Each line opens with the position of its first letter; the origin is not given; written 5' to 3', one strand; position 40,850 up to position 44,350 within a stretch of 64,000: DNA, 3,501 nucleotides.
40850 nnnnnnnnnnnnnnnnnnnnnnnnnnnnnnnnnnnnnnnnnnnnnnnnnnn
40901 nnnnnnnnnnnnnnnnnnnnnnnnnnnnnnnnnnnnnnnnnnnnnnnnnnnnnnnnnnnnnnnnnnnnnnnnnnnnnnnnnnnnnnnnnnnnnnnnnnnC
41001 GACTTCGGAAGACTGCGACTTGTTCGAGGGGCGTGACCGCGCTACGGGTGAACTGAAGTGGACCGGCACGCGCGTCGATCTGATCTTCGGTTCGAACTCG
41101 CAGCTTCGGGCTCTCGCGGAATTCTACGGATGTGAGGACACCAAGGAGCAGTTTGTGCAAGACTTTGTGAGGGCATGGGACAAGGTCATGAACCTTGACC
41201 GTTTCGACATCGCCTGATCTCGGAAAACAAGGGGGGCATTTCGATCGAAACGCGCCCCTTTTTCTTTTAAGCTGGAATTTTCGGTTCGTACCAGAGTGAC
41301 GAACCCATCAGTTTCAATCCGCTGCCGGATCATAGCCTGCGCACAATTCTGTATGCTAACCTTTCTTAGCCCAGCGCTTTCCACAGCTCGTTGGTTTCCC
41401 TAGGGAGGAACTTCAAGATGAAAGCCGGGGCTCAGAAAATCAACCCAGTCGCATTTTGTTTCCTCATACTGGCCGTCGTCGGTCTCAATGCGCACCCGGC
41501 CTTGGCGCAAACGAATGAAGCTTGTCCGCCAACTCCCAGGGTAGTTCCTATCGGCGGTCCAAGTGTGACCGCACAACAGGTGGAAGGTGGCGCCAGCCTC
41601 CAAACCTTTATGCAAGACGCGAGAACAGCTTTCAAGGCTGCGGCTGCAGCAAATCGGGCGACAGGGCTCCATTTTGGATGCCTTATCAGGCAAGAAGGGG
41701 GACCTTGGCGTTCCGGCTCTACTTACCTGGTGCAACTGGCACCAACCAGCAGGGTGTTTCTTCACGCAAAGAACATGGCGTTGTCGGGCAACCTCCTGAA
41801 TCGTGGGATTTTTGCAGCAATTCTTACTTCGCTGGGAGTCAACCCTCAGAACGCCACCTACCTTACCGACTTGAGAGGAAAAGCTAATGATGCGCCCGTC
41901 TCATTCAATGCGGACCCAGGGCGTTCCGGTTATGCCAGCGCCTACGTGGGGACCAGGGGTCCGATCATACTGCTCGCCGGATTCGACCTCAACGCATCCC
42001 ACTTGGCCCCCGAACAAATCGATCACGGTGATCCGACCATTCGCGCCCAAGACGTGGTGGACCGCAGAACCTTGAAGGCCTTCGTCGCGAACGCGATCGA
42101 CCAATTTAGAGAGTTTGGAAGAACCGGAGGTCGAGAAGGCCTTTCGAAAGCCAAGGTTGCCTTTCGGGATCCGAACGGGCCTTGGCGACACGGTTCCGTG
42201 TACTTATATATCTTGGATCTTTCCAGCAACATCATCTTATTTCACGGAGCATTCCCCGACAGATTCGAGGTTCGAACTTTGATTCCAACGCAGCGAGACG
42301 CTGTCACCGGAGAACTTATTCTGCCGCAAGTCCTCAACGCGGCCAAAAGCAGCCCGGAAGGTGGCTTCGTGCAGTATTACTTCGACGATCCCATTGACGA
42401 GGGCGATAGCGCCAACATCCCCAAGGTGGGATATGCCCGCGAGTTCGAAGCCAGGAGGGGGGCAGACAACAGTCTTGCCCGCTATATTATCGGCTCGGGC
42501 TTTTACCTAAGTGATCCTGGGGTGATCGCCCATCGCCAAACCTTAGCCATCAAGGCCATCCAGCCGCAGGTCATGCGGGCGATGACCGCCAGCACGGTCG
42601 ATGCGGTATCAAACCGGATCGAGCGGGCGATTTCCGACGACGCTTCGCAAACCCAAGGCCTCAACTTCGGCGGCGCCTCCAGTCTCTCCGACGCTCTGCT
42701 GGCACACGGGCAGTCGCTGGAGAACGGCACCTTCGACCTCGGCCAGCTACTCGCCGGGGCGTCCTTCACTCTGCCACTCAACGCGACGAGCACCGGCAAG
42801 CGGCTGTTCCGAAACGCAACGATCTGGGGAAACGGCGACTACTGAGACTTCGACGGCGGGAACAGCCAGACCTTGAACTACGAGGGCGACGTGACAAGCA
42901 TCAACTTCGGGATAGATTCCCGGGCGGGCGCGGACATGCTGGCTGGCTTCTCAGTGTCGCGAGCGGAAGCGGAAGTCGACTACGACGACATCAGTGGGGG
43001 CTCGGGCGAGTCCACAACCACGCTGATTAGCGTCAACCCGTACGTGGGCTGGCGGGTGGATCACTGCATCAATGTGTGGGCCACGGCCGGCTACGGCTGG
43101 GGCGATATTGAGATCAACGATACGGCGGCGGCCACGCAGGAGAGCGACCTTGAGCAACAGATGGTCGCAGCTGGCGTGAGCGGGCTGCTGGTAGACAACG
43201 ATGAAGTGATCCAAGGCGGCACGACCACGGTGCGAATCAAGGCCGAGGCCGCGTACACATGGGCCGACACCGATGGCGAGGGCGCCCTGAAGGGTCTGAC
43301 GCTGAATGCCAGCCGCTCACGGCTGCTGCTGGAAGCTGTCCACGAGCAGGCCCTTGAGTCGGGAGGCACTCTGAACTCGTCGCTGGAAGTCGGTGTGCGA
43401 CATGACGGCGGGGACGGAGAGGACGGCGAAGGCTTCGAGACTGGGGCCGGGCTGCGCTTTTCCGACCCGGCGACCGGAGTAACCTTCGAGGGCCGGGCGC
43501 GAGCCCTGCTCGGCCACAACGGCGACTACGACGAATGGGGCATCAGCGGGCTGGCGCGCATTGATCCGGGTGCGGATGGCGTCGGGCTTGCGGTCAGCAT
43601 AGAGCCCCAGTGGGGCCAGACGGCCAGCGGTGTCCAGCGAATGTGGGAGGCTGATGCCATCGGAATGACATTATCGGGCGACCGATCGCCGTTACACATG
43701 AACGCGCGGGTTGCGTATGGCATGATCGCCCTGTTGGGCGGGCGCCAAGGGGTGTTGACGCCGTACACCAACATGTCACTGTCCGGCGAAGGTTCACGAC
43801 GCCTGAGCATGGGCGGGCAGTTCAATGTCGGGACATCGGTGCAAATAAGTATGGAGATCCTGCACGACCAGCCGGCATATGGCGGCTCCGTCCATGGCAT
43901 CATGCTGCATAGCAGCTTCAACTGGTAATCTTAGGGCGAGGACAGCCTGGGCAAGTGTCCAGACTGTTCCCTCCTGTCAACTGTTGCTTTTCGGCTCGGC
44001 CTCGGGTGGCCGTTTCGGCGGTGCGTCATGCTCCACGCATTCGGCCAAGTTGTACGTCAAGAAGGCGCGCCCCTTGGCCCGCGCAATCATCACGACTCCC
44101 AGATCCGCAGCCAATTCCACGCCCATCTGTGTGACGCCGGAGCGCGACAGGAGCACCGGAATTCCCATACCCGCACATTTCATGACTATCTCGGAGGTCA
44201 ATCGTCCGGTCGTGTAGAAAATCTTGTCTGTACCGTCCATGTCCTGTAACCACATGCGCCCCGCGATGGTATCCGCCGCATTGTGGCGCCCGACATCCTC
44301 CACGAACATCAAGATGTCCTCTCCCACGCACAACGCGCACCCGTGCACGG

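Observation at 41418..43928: Autotransporter whose passenger is two tandem sCache_2-like ligand-binding domains, interrupted by a single in-frame TGA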

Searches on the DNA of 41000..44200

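Call 69: search_rna_families(source=window, start=41000, end=44200, threshold=evalue, max_evalue=1)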
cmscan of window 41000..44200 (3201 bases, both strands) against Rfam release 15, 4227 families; matches with E-value up to 1: 0.
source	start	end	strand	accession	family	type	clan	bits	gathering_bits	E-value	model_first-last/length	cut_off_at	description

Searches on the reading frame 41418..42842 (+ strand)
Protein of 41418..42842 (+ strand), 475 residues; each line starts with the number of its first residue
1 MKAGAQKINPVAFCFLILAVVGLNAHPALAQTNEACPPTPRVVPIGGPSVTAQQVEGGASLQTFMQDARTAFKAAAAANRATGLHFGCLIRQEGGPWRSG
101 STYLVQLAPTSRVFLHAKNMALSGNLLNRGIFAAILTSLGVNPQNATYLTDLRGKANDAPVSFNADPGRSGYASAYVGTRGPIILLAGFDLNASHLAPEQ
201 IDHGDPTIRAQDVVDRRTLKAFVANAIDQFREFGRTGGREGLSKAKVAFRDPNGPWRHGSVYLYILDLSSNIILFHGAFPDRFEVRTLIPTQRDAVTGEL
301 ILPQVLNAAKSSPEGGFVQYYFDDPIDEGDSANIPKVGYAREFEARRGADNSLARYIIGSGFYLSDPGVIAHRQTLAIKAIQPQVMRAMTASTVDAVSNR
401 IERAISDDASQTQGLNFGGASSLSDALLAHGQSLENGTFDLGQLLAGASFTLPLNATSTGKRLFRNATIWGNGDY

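Call 3: search_protein_families(library=pfam, proteins=[window:41418-42842:+], max_evalue=1)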
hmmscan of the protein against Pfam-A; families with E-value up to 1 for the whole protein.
window:41418-42842:+ (475 aa): 1 family
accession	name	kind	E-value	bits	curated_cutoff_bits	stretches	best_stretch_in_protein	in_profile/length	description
PF08269.17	dCache_2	-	5.4e-07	29.5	26.5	1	256-366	90-185/298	Cache domain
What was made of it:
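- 42063..42506 (+): Module 2: canonical sCache_2-like domain (residues ~216-363). Pfam dCache_2 hit on residues 256-366 (call 3).
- On sCache_2 (single Cache 2) ligand-binding domain: Window: dCache_2 PF08269, 29.5 bits against 26.5, on the part of that model shared with sCache_2 (call 3).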

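Call 4: search_protein_families(library=ncbifam, proteins=[window:41418-42842:+], max_evalue=1)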
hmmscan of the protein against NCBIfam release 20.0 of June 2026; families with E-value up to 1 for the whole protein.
window:41418-42842:+ (475 aa): 0 families

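Call 46: predict_structure(alignment_id=A3)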
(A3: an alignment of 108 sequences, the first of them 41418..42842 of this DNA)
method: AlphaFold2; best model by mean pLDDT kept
length: 475 residues; sequences in the alignment: 108
mean_pLDDT: 82.9   pTM: 0.76
mean pLDDT of the five models: 82.9, 82.1, 81.6, 81.0, 79.2
residues with pLDDT >= 90: 284; 70-90: 76; 50-70: 60; < 50: 55
segments of 3 or more residues with pLDDT < 50: 1-4, 25-30, 397-415, 451-475
pLDDT, mean of each block of 10 residues (from residue 1): 55 74 52 75 95 98 98 95 95 95 96 97 97 97 91 90 91 94 96 96 96 96 98 91 96 95 96 96 93 93 97 97 78 91 86 93 88 81 73 51 43 48 63 60 57 43 41 38
secondary structure, 60 per line:
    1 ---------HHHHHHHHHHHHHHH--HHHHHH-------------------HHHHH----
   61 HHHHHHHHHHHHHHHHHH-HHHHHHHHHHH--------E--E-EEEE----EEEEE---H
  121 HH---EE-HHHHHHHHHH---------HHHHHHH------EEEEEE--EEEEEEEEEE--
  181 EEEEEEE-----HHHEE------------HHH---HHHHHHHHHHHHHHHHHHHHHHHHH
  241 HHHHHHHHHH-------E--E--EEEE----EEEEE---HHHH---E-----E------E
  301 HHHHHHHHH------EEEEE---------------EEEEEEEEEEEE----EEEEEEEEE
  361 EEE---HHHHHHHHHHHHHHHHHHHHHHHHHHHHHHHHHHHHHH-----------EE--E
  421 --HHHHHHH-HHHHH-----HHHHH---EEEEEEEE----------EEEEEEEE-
elements in order: H10-24 H27-32 H52-56 H61-78 H80-90 E104-107 E112-116 H129-138 H148-154 E161-166 E169-178 E181-187 H216-250 E264-267 E272-276 H280-283 H301-309 E316-320 E336-347 E352-363 H367-404 H423-429 H431-435 H441-445 E449-456 E467-474
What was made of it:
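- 41571..41987 (+): Module 1: degenerate sCache_2-like alpha/beta domain (residues ~52-190). Near-invariant Cys36 and Cys88 lie in or next to it. AF2 pLDDT ~95 (call 46).
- On sCache_2 (single Cache 2) ligand-binding domain: AF2 model with pLDDT ~95: helix 216-250, then strands and helices (call 46).
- The product ends inside barrel strand 1 and drags along the linker helix and the ~60-aa segment, which model poorly on their own (call 46).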

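Call 48: fold_search(model_id=the predicted structure, library=pdb)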
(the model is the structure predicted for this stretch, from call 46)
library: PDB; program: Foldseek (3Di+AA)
matches with E <= 10: 470; with E <= 0.001: 3
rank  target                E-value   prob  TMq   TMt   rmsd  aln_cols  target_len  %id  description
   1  2qhk                  3.7e-04  1.00  0.25  0.69   4.8       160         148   19  Crystal structure of methyl-accepting chemotaxis protein from Vibrio parahaemolyticus RIMD 2210633 (released 2007-08-21)
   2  4exo                  7.2e-04  1.00  0.24  0.70   3.8       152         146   18  Revised, rerefined crystal structure of PDB entry 2QHK, methyl accepting chemotaxis protein (released 2012-05-30)
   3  9qq6_A                7.2e-04  0.77  0.17  0.17  25.9       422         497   12  Structure of the Azotobacter vinelandii NifL-NifA complex (released 2025-06-18)
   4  9cmf_A                5.0e-03  0.77  0.18  0.12  17.7       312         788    9  Substrate bound DosP (released 2024-11-20)
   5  9bgv_A                6.3e-03  0.72  0.17  0.11  18.7       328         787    9  DosP R97A straight form (released 2024-11-20)
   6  5wbf_B                7.4e-03  0.72  0.16  0.26  19.1       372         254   11  Double CACHE (dCACHE) sensing domain of TlpC chemoreceptor from Helicobacter pylori (released 2017-11-08)
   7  3ub8_A                8.3e-03  1.00  0.24  0.61   5.0       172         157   17  Periplasmic portion of the Helicobacter pylori chemoreceptor TlpB with formamide bound (released 2012-06-27)
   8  8a7h_A                1.0e-02  0.66  0.15  0.19  19.9       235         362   13  Crystal structure of a chimeric LOV-Histidine kinase SB2F1-I66R mutant (light state; asymmetrical variant, trigonal fo (released 2024-01-10)
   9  6e0a_B                1.7e-02  0.54  0.14  0.22  11.1       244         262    8  Crystal Structure of Helicobacter pylori TlpA Chemoreceptor Ligand Binding Domain (released 2018-09-12)
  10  8osk_M                1.8e-02  0.30  0.15  0.21  22.5       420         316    9  Cryo-EM structure of CLOCK-BMAL1 bound to a nucleosomal E-box at position SHL+5.8 (composite map) (released 2023-05-24)
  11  6cyj_A                2.5e-02  0.69  0.16  0.20   9.6       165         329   14  Mycobacterium tuberculosis transcriptional regulator (released 2019-04-17)
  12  7rzw_B                2.7e-02  0.16  0.17  0.11  21.7       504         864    9  CryoEM structure of Arabidopsis thaliana phytochrome B (released 2022-04-13)
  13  6pps_B                2.8e-02  0.75  0.20  0.33  18.6       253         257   12  A blue light illuminated LOV-PAS construct from the LOV-HK sensory protein from Brucella abortus (construct 15-273) (released 2020-07-15)
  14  8a7f_B                2.8e-02  0.51  0.16  0.19  19.5       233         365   11  Crystal structure of a chimeric LOV-Histidine kinase SB2F1-I66R mutant (asymmetrical variant, trigonal form with long  (released 2024-01-10)
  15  8osl_M                2.8e-02  0.35  0.15  0.22  19.1       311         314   10  Cryo-EM structure of CLOCK-BMAL1 bound to the native Por enhancer nucleosome (map 2, additional 3D classification and  (released 2023-05-24)
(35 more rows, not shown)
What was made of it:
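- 42063..42506 (+): Foldseek top hits 2QHK/4EXO (target TM 0.69-0.70) and TlpB 3UB8 (call 48).
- On sCache_2 (single Cache 2) ligand-binding domain: Best PDB matches are 2QHK/4EXO and TlpB (call 48).
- Closest known: sCache_2 sensor domains of chemoreceptors and kinases. Same: Same fold (target TM 0.61-0.70, call 48).
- sCache_2 fold matches for the window's own product (calls 46, 48).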

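Call 71: find_encoding_contigs(protein=window:41418-42842:+, flank=3000, max_places=10)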
Protein window:41418-42842:+ (475 aa): 2 contigs read that carry it; 2 places shown.
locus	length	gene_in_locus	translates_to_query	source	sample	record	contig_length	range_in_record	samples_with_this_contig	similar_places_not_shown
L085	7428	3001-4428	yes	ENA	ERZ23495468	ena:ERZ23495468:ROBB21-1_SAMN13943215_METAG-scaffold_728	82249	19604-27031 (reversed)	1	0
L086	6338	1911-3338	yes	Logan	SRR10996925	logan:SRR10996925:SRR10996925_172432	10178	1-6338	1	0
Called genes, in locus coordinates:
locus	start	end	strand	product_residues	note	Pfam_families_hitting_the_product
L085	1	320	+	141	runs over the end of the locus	-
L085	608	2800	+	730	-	PF00141:peroxidase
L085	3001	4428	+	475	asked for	PF08269:dCache_2 (weak)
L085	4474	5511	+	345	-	PF03797:Autotransporter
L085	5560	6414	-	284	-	PF02634:FdhD-NarQ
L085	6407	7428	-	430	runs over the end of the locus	PF01595:CNNM, PF00571:CBS (faint), PF03471:CorC_HlyC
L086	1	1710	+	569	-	?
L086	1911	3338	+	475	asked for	PF08269:dCache_2 (weak)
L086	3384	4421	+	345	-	PF03797:Autotransporter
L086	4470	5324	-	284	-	PF02634:FdhD-NarQ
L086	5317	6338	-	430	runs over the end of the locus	PF01595:CNNM, PF00571:CBS (faint), PF03471:CorC_HlyC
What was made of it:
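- It is on the Illumina scaffold ROBB21-1_SAMN13943215 and in the Logan assembly of SRR10996925 (call 71).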
